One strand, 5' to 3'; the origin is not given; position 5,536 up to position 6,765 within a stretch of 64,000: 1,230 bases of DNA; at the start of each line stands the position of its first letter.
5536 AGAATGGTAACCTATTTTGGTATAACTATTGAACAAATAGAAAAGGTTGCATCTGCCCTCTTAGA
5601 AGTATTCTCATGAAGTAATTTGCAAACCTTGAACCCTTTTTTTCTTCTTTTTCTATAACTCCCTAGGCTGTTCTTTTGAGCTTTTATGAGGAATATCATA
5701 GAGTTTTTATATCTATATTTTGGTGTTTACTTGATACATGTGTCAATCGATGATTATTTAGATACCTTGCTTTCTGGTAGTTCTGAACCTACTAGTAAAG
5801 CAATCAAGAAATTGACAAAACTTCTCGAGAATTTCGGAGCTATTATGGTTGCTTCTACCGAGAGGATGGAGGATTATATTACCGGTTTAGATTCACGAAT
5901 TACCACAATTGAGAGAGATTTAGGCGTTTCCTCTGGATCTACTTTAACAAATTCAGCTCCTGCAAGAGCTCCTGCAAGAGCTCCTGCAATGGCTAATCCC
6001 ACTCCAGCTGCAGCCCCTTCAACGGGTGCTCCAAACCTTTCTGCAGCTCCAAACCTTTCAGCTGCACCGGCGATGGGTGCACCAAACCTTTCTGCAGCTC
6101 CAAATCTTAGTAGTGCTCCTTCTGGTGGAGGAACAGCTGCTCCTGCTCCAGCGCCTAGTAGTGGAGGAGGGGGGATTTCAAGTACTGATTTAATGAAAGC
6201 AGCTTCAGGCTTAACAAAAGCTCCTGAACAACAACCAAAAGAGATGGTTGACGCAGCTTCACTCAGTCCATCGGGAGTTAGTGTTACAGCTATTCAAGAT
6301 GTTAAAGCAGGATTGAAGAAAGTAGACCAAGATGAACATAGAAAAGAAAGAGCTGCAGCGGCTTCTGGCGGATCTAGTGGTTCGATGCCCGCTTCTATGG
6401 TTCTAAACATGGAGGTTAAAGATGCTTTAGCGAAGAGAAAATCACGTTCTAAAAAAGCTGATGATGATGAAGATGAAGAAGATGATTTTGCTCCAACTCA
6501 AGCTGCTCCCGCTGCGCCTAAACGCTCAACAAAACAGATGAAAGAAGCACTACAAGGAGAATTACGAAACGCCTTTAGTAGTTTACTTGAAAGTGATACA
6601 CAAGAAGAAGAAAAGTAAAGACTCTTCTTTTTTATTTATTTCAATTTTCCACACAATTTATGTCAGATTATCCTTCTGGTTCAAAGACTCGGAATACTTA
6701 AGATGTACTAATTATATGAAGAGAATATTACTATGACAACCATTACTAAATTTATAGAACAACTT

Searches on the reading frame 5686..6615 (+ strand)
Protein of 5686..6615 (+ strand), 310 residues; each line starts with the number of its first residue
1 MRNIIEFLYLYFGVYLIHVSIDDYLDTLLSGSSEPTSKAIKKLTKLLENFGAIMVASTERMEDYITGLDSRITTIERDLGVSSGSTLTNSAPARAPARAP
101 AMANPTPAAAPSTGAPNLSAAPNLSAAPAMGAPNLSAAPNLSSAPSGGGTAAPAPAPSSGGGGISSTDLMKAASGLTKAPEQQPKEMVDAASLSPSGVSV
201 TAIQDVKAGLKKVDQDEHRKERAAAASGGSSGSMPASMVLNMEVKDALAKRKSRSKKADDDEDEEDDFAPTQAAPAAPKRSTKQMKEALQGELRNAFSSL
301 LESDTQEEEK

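Call 4: search_protein_families(library=pfam, proteins=[window:5686-6615:+], max_evalue=10)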
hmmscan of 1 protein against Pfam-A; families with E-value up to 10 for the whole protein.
window:5686-6615:+ (310 aa): 0 families

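Call 5: search_protein_families(library=ncbifam, proteins=[window:5686-6615:+], max_evalue=10)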
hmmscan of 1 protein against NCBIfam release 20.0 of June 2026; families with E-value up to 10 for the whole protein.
window:5686-6615:+ (310 aa): 0 families

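Call 7: find_homologous_proteins(query=window:5686-6615:+, max_evalue=0.01)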
Query window:5686-6615:+ (310 aa): 57 proteins with E <= 0.01 among 8000 candidates.
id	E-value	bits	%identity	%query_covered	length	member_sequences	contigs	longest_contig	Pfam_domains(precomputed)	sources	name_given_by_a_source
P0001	1.3e-162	558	89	100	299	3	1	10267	-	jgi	jgi:hypothetical protein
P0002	4.1e-137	475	75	100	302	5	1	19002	-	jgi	-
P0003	1.1e-125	437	77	94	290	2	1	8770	-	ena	-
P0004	1.4e-118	414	78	94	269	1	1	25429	-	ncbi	-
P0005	1.4e-95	338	60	100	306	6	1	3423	-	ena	-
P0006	1.4e-92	329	59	100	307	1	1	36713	-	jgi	jgi:hypothetical protein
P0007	2.2e-92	328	62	94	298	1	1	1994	-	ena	-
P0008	3.0e-92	327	58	100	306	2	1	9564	-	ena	-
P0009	2.0e-91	325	62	95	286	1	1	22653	-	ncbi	-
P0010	5.4e-91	323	61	95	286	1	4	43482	-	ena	-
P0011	1.4e-90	322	61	95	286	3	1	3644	-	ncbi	-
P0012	3.1e-89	317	62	95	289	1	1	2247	-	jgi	jgi:hypothetical protein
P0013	3.3e-89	317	60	100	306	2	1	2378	-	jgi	-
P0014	4.1e-89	317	61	94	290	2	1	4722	-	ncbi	ncbi:MAG: hypothetical protein ACXABJ_04430 [Candidatus Heimdallarchaeaceae archaeon]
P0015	9.3e-89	316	57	100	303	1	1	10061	-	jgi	jgi:hypothetical protein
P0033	3.5e-80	288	61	95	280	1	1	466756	-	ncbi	-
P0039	6.6e-79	284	59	94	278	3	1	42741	-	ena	-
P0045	1.7e-77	279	57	95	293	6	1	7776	-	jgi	-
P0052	1.5e-42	164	45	94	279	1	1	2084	-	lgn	-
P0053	3.5e-40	157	42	94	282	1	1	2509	-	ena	-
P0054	7.1e-40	156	45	94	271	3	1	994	PF10152.15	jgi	-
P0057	1.5e-29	122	40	94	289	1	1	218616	-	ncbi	-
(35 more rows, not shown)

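Call 11: search_protein_families(library=pfam, alignment_id=A1, max_evalue=10)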
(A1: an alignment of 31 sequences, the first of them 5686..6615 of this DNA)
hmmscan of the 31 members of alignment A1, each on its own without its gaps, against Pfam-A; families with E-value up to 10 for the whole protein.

A. member 1, window:5686-6615:+ (310 aa): 0 families

B. families by the number of members that match (of 31 scanned): 18 families
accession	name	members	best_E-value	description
PF10152.14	CCDC53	6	7.2e-06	Subunit CCDC53 of WASH complex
PF08208.16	RNA_polI_A34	6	0.049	DNA-directed RNA polymerase I subunit RPA34.5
PF00509.23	Hemagglutinin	4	0.039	Haemagglutinin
PF20512.3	PMI_typeI_hel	3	0.0086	Phosphomannose isomerase type I, helical insertion domain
PF07543.17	PGA2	3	1.3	Protein trafficking PGA2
PF13080.11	DUF3926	2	0.16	Protein of unknown function (DUF3926)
PF01997.21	Translin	2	0.17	Translin family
PF16122.10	40S_SA_C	2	0.66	40S ribosomal protein SA C-terminus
PF11892.13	PpnN_C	1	0.0053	Pyrimidine/purine nucleotide monophosphate nucleosidase, C-terminal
PF17715.6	DUF5560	1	0.0084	Family of unknown function (DUF5560)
PF16320.10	Ribosomal_L12_N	1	0.017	Ribosomal protein L7/L12 dimerisation domain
PF02095.21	Extensin_1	1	0.054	Extensin-like protein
PF17072.10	Spike_torovirin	1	0.056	Torovirinae spike glycoprotein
PF14748.11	P5CR_dimer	1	0.07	Pyrroline-5-carboxylate reductase dimerisation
PF22773.1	Myo1_CA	1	1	Myosin-1, central acidic domain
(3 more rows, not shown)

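Call 13: search_protein_families(library=pfam, proteins=[P0054, P0052, P0053, P0057, P0039, P0045, P0015, P0004], max_evalue=10)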
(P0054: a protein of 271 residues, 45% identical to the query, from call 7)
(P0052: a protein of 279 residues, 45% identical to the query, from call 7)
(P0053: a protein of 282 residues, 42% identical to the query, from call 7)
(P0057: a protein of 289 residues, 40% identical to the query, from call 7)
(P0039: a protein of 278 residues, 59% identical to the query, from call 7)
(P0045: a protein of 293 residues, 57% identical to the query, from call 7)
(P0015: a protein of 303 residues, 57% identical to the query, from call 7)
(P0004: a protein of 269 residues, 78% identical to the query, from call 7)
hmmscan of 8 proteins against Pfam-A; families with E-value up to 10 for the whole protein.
P0054 (271 aa): 5 families
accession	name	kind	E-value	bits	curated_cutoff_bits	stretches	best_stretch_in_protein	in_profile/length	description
PF10152.14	CCDC53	-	7.2e-06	26.9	24.6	1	22-66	5-49/147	Subunit CCDC53 of WASH complex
PF20512.3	PMI_typeI_hel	-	0.0086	17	23.4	1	26-56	24-54/88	Phosphomannose isomerase type I, helical insertion domain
PF00509.23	Hemagglutinin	-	0.15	10.9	31.8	1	17-61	368-412/550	Haemagglutinin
PF13080.11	DUF3926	-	1.8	9.2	26.4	1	235-257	5-27/43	Protein of unknown function (DUF3926)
PF14479.11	HeLo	-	2.2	8.5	23.2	1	185-251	63-131/205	Prion-inhibition and propagation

P0052 (279 aa): 3 families
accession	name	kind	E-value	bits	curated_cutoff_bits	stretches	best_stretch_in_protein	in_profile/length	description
PF11892.13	PpnN_C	-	0.0053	17.3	25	1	233-275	28-70/121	Pyrimidine/purine nucleotide monophosphate nucleosidase, C-terminal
PF00509.23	Hemagglutinin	-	0.039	12.8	31.8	1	16-59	366-409/550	Haemagglutinin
PF16122.10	40S_SA_C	-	1.6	10.5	25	1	187-255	5-69/95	40S ribosomal protein SA C-terminus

P0053 (282 aa): 3 families
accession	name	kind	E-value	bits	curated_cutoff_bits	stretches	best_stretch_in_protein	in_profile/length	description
PF00509.23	Hemagglutinin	-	0.093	11.6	31.8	1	16-59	366-409/550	Haemagglutinin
PF13080.11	DUF3926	-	0.16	12.5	26.4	1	246-264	8-26/43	Protein of unknown function (DUF3926)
PF25697.1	EBNA2_N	-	6.5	7.2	27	0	100-118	20-38/58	EBNA-2 N-terminal dimerization domain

P0057 (289 aa): 2 families
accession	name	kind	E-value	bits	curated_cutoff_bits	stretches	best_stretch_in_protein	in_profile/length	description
PF00509.23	Hemagglutinin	-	0.1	11.5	31.8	1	16-59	366-409/550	Haemagglutinin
PF16122.10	40S_SA_C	-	0.66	11.8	25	1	197-265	5-69/95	40S ribosomal protein SA C-terminus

P0039 (278 aa): 2 families
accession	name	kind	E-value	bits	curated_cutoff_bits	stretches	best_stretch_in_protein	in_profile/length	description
PF17715.6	DUF5560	-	0.0084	16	25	1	51-120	62-133/165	Family of unknown function (DUF5560)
PF20512.3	PMI_typeI_hel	-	0.035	15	23.4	0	26-56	24-54/88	Phosphomannose isomerase type I, helical insertion domain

P0045 (293 aa): 1 family
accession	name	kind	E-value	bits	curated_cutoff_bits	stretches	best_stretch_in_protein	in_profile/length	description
PF10152.14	CCDC53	-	0.0076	17.1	24.6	1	25-119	5-91/147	Subunit CCDC53 of WASH complex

P0015 (303 aa): 1 family
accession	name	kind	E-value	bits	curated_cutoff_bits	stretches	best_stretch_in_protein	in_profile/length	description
PF22773.1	Myo1_CA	-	1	9.9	27.5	1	241-259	10-31/32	Myosin-1, central acidic domain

P0004 (269 aa): 2 families
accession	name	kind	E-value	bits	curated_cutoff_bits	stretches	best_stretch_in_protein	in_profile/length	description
PF07543.17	PGA2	-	1.3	9.4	24.2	1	172-252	37-118/135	Protein trafficking PGA2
PF06674.16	DUF1176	-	4.1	7.3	34.8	1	161-249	112-194/322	Protein of unknown function (DUF1176)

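Call 17: search_solved_structures(query=A1, max_evalue=10, show_alignments=5)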
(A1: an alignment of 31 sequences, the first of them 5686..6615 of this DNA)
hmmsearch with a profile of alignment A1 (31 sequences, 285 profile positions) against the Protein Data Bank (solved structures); distinct sequences matched with E-value up to 10: 20.
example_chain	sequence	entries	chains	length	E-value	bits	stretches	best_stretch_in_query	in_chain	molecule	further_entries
7bjs_C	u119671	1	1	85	0.059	16.6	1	19-83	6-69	SD21996p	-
4nkj_A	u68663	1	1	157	0.11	15.7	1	19-65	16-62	Hemagglutinin HA2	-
3bt6_B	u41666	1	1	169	0.14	15.4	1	19-65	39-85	Influenza B hemagglutinin (HA)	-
2rft_B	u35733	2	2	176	0.15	15.2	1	19-65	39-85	Influenza B hemagglutinin (HA)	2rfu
4m40_B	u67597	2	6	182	0.15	15.2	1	19-65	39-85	Hemagglutinin HA2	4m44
4fqk_B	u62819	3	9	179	0.15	15.2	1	19-65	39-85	Hemagglutinin HA2 | Hemagglutinin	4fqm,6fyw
9x60_P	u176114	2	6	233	0.22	14.7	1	20-65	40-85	Hemagglutinin HA2 chain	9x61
6cnv_B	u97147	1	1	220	0.23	14.6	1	20-65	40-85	Envelope glycoprotein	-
9bto_B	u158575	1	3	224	0.24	14.5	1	20-65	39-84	Hemagglutinin HA2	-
6gbq_A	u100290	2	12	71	0.24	14.5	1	31-70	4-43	Polymerase cofactor VP35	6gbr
9x5w_B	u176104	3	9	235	0.25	14.5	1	20-65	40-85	Hemagglutinin HA2 chain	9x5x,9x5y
9x5z_K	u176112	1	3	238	0.26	14.4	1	20-65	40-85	Hemagglutinin HA2 chain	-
4nrj_B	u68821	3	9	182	0.3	14.2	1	19-65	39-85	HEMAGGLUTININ HA2 CHAIN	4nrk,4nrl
8udg_A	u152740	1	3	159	0.36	14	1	19-65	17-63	Hemagglutinin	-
9nj3_A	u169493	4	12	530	0.73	13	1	20-65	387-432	Hemagglutinin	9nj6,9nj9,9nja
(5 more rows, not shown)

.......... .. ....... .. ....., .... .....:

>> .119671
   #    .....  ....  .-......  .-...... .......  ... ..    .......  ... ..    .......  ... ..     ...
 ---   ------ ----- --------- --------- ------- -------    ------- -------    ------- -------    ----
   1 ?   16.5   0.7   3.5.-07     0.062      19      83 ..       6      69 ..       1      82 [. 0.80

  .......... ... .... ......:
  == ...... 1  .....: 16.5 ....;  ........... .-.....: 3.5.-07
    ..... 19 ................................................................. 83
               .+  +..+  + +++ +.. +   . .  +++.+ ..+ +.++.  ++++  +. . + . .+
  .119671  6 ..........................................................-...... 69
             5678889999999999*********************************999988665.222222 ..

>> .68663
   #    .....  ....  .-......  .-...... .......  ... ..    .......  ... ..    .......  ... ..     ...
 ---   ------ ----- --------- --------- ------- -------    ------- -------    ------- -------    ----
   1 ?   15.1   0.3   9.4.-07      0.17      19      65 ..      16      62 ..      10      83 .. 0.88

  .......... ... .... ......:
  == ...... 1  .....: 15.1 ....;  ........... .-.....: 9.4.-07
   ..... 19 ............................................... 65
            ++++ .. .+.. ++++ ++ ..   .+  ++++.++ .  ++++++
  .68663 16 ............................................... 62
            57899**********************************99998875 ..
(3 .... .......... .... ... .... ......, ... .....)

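Call 19: find_encoding_contigs(protein=P0033, flank=10000, max_places=2)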
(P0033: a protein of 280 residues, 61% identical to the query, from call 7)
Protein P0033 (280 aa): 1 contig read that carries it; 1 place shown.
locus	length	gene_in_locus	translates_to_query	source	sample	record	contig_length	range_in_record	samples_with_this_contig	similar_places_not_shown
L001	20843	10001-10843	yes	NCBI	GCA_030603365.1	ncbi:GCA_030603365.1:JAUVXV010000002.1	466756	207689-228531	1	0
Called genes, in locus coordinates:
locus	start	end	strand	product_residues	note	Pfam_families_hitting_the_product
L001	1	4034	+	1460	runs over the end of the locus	-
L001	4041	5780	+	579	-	PF02463:SMC_N (faint), PF03193:RsgA_GTPase (faint), PF03215:Rad17 (faint), PF13191:AAA_16 (faint), PF13555:AAA_29 (faint), PF00004:AAA (faint), PF00005:ABC_tran, PF00005:ABC_tran, +4 more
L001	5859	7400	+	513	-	PF18490:tRNA_bind_4, PF00587:tRNA-synt_2b (weak)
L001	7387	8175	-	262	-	PF13489:Methyltransf_23, PF13847:Methyltransf_31, PF08241:Methyltransf_11, PF08242:Methyltransf_12, PF13649:Methyltransf_25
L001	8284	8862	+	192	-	-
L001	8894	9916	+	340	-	PF01212:Beta_elim_lyase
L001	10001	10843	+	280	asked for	-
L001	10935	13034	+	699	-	PF00753:Lactamase_B, PF23023:Anti-Pycsar_Apyc1, PF12706:Lactamase_B_2, PF16661:Lactamase_B_6, PF10996:Beta-Casp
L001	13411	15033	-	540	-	PF13229:Beta_helix (weak), PF05048:NosD, PF13229:Beta_helix, PF05048:NosD, PF22184:CBM_56 (weak)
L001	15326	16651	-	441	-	PF03721:UDPG_MGDP_dh_N, PF03807:F420_oxidored (faint), PF00984:UDPG_MGDP_dh, PF03720:UDPG_MGDP_dh_C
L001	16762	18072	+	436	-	PF01966:HD, PF19276:HD_assoc_2 (weak)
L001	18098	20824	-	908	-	-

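Call 20: find_encoding_contigs(protein=P0057, flank=10000, max_places=2)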
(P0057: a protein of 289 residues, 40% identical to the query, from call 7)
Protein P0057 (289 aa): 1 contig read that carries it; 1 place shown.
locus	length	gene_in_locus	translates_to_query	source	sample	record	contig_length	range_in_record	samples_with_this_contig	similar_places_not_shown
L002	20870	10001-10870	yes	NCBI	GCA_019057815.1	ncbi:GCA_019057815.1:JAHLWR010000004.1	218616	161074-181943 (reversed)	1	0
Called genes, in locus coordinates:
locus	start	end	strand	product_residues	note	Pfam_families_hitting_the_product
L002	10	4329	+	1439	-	-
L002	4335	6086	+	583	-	PF01637:ATPase_2 (faint), PF03193:RsgA_GTPase (faint), PF13481:AAA_25 (faint), PF20720:nSTAND3 (faint), PF00005:ABC_tran, PF02367:TsaE (faint), PF03215:Rad17 (faint), PF00005:ABC_tran, +7 more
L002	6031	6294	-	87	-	PF12323:HTH_OrfB_IS605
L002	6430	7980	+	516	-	PF18490:tRNA_bind_4, PF00587:tRNA-synt_2b (weak)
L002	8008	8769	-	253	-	PF03848:TehB (faint), PF05401:NodS (weak), PF13489:Methyltransf_23, PF13847:Methyltransf_31, PF08241:Methyltransf_11, PF08242:Methyltransf_12, PF13649:Methyltransf_25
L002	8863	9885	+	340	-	PF01212:Beta_elim_lyase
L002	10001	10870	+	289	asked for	-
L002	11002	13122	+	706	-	PF23023:Anti-Pycsar_Apyc1, PF00753:Lactamase_B, PF12706:Lactamase_B_2, PF16661:Lactamase_B_6 (weak), PF10996:Beta-Casp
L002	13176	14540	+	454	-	PF03721:UDPG_MGDP_dh_N, PF03807:F420_oxidored (faint), PF00984:UDPG_MGDP_dh, PF03720:UDPG_MGDP_dh_C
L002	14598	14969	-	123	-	PF02518:HATPase_c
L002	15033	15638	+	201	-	PF17034:zinc_ribbon_16 (faint), PF13639:zf-RING_2 (weak)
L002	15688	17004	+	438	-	PF01966:HD, PF19276:HD_assoc_2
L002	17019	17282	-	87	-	-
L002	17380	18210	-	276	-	-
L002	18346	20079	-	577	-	PF03193:RsgA_GTPase (faint), PF00004:AAA (faint), PF00005:ABC_tran, PF00931:NB-ARC (faint), PF02463:SMC_N (faint), PF00005:ABC_tran, PF07693:KAP_NTPase (weak), PF13304:AAA_21 (weak), +9 more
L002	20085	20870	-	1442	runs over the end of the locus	-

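Call 27: search_protein_representatives(alignment_id=A1)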
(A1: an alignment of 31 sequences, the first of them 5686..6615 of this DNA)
Query: 31 sequences, 285 profile positions. Proteins with E-value up to 0.001 (for the whole library): 15; up to 1e-10: 9; up to 1e-30: 7. The best 15 are listed.
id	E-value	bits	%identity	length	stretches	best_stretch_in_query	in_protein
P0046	5.3e-131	453.2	-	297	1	1-284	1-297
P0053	7.9e-98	344.3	-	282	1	4-285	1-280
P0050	6.8e-77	275.6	-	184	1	103-285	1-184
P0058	5.6e-56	207.0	-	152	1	4-157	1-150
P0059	5.8e-50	187.3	-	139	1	177-285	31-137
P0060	2.0e-49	185.5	-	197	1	4-193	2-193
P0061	9.2e-37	143.9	-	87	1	4-92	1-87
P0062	1.7e-16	77.4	-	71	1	213-283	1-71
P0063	7.2e-12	62.3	-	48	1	235-284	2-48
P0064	3.0e-09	53.7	-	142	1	1-125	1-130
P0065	6.1e-09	52.7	-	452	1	1-247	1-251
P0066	2.4e-06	44.1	-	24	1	261-284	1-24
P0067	3.1e-05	40.5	-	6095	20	70-139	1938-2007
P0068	7.1e-05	39.3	-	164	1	101-273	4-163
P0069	9.6e-04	35.6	-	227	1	75-227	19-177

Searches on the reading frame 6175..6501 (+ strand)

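Call 33: search_protein_families(library=pfam, proteins=[window:6175-6501:+], max_evalue=10)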
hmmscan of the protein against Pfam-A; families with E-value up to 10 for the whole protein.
seq(109 aa): 1 family
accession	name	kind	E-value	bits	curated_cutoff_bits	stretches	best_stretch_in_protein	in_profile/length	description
PF08592.16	Anthrone_oxy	-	0.041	14.5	27.3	1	57-100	36-80/106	Anthrone oxygenase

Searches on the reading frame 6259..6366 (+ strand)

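Call 33: search_protein_families(library=pfam, proteins=[window:6259-6366:+], max_evalue=10)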
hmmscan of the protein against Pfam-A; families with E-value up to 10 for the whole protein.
seq(36 aa): 1 family
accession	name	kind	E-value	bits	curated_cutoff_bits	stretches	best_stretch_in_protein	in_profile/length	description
PF14156.11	AbbA_antirepres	-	0.19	12.1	27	1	11-29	34-52/63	Antirepressor AbbA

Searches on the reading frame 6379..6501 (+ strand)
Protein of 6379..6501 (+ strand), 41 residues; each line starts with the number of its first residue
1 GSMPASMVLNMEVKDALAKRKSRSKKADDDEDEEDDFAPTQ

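Call 33: search_protein_families(library=pfam, proteins=[window:6379-6501:+], max_evalue=10)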
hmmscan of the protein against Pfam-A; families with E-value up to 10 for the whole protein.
seq(41 aa): 3 families
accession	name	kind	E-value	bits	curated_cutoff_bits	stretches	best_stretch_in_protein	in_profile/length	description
PF22773.1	Myo1_CA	-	0.14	12.7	27.5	1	15-36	10-31/32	Myosin-1, central acidic domain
PF08592.16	Anthrone_oxy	-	0.35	11.5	27.3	1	2-33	50-81/106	Anthrone oxygenase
PF12196.13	hNIFK_binding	-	1.6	8.7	25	1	17-34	16-34/40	FHA Ki67 binding domain of hNIFK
